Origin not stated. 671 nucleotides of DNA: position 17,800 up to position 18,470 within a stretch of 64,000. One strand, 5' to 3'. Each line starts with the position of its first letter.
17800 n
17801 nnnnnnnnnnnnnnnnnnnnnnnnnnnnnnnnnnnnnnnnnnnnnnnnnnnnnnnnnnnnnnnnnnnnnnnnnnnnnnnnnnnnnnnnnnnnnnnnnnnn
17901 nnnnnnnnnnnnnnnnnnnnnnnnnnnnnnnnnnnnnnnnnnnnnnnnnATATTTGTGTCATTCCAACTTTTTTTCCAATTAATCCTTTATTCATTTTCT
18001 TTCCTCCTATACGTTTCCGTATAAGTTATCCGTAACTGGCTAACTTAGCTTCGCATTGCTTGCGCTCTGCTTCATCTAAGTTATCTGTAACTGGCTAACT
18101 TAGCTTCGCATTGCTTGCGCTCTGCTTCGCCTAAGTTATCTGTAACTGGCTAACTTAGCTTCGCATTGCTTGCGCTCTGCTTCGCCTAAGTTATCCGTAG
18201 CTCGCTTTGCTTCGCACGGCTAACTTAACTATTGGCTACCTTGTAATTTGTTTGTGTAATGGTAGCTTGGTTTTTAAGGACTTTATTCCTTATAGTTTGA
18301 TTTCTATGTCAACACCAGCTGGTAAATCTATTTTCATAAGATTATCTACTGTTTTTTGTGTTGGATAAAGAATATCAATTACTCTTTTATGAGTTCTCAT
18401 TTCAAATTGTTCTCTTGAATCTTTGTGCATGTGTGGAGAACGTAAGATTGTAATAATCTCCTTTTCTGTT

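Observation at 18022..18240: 55-bp tandem repeat embedded in the S10 operon between rpsJ and rplC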

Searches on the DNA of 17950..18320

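Call 44: search_rna_families(source=window, start=17950, end=18320, threshold=evalue, max_evalue=10, show_alignments=3)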
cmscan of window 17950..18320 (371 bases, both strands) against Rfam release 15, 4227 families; matches with E-value up to 10: 3.
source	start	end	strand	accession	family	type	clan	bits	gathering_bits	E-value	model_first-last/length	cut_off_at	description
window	18124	18230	+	RF03155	TD-1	Cis-reg;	CL00124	14.3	64.5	7.8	1-120/120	no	TD-1 RNA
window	17978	18023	-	RF02001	group-II-D1D4-3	Intron;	CL00102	11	32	7.6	1-170/170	no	Group II catalytic intron D1-D4-3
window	18195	18273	-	RF02202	UCA1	Gene; lncRNA;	-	9.3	80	9.2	1-75/75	no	Urothelial cancer associated 1 conserved region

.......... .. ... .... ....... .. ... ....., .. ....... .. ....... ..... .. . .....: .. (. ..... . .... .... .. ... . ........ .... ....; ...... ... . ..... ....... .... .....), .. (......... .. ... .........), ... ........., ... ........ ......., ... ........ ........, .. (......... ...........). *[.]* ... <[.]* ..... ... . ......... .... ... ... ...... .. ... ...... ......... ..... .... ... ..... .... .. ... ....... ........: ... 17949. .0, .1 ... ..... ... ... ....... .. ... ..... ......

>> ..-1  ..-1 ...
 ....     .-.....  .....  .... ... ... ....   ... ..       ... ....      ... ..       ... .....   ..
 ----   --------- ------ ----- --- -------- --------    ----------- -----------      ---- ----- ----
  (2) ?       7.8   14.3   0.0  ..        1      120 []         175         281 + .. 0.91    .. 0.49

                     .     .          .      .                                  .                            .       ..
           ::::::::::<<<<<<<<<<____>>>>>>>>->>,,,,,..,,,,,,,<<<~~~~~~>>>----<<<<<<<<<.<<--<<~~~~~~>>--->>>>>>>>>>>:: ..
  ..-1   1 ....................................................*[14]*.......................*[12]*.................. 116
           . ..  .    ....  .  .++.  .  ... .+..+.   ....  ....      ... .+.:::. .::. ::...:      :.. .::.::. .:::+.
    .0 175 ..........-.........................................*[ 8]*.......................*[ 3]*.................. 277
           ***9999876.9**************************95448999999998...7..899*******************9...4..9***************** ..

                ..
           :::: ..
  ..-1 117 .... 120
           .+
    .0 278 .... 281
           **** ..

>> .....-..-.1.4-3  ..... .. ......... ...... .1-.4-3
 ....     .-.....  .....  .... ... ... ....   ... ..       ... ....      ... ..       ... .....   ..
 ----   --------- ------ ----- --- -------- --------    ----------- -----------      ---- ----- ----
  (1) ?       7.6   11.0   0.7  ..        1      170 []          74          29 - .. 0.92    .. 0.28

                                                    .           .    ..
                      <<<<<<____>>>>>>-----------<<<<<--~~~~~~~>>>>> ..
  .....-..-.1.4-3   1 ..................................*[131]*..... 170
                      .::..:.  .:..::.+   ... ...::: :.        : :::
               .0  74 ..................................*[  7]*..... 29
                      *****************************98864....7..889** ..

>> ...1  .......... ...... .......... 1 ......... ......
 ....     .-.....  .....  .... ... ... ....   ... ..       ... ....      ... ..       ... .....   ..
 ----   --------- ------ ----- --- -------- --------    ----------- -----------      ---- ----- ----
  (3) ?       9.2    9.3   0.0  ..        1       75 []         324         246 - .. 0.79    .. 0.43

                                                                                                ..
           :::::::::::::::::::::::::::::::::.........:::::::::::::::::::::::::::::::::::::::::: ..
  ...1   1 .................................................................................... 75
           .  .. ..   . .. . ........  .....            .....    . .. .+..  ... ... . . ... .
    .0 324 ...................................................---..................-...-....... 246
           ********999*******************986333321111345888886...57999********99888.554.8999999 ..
